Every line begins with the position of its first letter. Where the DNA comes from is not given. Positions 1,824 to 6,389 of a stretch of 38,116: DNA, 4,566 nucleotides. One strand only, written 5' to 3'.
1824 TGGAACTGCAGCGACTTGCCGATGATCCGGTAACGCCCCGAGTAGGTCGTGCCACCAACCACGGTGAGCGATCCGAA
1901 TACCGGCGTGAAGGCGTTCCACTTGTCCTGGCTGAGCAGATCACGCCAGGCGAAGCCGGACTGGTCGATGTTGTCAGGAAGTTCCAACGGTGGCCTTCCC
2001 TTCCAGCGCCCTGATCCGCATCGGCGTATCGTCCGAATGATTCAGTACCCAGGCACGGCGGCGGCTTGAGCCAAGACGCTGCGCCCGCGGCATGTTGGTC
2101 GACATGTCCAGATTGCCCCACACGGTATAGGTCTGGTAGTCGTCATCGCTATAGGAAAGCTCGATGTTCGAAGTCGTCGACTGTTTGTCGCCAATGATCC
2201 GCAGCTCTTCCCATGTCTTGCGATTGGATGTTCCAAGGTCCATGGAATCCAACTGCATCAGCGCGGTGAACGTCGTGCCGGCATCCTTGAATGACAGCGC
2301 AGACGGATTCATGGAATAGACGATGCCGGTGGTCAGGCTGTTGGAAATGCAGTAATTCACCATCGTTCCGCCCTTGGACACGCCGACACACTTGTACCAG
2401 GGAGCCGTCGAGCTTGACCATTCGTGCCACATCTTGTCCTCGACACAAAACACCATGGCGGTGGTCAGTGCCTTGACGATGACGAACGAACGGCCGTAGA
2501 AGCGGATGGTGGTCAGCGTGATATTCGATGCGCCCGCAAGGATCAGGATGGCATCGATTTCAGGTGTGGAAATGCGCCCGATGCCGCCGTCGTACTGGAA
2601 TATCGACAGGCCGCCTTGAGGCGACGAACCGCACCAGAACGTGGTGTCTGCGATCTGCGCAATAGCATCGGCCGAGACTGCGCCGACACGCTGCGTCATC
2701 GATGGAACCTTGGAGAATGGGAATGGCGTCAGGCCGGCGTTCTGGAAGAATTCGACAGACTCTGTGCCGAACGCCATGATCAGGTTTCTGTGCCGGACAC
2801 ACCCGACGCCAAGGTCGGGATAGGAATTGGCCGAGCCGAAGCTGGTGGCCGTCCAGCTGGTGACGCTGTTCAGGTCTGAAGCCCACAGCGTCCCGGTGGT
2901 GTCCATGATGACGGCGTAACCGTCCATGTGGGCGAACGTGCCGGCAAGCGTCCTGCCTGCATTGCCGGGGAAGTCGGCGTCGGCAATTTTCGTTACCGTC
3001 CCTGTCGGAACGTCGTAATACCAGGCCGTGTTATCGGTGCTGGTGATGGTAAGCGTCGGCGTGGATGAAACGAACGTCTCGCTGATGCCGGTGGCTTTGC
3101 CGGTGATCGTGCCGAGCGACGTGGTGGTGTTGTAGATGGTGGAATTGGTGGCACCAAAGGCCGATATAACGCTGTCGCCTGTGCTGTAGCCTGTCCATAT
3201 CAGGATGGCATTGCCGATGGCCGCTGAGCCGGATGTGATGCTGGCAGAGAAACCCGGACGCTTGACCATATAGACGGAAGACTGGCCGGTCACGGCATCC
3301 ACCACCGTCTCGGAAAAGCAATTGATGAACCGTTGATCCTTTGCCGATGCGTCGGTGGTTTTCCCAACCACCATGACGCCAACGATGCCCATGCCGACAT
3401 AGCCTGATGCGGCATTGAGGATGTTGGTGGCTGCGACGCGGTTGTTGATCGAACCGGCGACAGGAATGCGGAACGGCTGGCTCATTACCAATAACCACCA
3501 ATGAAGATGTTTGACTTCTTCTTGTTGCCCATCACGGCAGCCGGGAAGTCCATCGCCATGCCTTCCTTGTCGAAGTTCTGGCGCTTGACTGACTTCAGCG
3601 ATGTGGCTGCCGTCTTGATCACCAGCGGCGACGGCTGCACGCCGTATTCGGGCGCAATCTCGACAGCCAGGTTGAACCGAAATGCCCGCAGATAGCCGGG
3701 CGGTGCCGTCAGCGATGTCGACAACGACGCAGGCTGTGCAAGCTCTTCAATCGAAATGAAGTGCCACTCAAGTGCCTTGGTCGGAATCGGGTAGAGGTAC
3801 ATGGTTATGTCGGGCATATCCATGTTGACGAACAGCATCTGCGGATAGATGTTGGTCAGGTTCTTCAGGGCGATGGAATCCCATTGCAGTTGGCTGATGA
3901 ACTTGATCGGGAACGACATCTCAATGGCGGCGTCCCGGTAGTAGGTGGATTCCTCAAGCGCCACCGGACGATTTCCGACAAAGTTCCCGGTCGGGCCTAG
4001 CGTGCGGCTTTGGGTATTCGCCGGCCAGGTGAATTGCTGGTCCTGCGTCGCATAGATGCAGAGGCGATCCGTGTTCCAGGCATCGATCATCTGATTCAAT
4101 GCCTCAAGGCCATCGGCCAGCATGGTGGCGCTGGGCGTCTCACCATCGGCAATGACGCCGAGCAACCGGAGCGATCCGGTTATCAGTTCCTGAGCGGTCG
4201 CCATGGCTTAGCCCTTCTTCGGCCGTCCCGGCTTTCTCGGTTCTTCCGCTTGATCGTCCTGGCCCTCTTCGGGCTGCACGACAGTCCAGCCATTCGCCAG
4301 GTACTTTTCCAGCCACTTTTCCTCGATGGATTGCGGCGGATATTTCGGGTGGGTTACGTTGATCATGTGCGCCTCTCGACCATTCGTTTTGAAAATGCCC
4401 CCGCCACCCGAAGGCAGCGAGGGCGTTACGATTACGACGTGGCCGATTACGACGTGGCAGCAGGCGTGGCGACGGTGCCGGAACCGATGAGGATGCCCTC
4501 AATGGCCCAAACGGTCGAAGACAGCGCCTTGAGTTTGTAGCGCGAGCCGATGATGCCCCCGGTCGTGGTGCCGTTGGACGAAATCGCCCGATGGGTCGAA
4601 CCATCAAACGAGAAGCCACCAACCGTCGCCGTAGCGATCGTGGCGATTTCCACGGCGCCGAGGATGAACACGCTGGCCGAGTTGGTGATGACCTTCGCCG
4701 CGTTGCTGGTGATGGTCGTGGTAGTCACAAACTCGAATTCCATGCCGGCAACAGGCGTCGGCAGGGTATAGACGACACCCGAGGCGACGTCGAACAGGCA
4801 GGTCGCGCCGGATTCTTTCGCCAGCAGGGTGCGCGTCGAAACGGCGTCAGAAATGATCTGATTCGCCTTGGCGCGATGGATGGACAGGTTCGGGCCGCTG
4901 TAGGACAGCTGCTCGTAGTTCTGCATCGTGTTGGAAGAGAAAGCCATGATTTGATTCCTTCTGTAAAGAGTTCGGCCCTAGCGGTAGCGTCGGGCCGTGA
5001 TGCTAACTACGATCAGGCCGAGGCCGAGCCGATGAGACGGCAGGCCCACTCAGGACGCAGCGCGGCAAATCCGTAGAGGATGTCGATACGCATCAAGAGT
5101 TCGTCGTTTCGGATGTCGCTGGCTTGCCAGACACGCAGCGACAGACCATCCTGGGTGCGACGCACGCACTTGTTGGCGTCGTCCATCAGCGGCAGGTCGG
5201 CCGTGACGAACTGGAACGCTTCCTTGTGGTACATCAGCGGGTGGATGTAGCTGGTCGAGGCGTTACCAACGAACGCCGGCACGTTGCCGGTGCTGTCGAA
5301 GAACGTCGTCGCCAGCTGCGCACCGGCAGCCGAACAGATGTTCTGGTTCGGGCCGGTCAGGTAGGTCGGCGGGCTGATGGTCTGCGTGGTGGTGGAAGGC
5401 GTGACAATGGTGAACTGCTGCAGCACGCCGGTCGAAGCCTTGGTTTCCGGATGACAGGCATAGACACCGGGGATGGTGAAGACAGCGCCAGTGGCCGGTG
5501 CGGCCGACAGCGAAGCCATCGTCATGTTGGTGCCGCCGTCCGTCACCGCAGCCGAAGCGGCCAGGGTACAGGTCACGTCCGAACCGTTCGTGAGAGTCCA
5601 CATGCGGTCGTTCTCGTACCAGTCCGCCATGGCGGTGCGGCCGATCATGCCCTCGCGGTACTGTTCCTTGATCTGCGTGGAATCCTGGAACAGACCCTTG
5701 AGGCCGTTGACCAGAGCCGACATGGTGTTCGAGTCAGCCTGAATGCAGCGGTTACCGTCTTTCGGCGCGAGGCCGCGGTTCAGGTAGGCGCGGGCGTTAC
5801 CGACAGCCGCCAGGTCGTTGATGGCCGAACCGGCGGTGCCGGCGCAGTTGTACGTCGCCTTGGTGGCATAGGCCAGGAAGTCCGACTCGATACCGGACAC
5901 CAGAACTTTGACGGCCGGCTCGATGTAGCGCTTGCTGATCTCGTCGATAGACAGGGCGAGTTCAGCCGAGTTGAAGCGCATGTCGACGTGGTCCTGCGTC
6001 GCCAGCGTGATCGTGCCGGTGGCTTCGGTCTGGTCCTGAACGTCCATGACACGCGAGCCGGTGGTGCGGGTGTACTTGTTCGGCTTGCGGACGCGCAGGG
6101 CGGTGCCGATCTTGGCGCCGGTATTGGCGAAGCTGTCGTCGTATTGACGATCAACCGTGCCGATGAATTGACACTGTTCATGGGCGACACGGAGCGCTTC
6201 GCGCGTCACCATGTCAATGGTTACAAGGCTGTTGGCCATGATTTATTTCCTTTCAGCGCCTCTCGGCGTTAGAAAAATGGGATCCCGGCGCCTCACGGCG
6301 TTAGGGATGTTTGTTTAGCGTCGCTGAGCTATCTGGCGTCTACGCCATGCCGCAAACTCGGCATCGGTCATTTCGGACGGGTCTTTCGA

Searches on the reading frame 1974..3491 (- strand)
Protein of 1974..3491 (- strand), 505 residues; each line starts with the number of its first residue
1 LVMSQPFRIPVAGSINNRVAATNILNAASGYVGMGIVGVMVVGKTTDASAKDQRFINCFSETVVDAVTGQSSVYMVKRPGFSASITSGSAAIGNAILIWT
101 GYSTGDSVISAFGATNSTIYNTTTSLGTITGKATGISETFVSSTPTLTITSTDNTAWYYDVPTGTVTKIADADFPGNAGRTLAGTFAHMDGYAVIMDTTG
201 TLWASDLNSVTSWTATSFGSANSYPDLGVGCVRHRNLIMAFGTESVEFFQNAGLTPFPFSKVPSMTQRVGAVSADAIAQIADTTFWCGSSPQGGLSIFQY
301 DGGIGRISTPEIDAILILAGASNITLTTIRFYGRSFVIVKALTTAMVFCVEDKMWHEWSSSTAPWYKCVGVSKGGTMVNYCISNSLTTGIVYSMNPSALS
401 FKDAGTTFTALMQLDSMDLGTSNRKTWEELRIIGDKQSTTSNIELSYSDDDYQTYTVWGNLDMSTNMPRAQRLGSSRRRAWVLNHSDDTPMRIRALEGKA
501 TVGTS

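Call 52: search_protein_families(library=phrogs, max_evalue=0.00001, proteins=[window:1974-3491:-])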
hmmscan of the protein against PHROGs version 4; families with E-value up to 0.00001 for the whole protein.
window:1974-3491:- (505 aa): 1 family
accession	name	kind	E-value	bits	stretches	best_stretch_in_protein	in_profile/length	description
phrog_578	-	connector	4.3e-30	105.6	1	44-363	14-328/486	head closure Hc3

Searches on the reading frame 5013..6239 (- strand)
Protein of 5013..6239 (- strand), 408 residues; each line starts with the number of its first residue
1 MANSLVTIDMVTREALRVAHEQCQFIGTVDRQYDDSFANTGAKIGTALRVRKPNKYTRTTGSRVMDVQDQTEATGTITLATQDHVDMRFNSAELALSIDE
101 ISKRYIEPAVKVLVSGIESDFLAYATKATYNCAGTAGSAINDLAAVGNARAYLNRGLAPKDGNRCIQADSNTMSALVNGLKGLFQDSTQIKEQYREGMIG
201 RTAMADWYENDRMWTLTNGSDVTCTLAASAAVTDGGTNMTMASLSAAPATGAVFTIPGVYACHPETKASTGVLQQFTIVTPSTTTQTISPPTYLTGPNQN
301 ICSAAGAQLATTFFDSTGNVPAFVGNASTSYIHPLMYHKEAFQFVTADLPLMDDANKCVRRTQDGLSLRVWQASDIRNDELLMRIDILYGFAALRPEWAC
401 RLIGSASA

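Call 52: search_protein_families(library=phrogs, max_evalue=0.00001, proteins=[window:5013-6239:-])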
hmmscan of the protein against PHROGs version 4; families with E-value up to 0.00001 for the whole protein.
window:5013-6239:- (408 aa): 1 family
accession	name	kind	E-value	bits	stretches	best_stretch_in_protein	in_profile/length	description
phrog_283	-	head and packaging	4e-61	208.5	1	1-404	1-383/385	major head protein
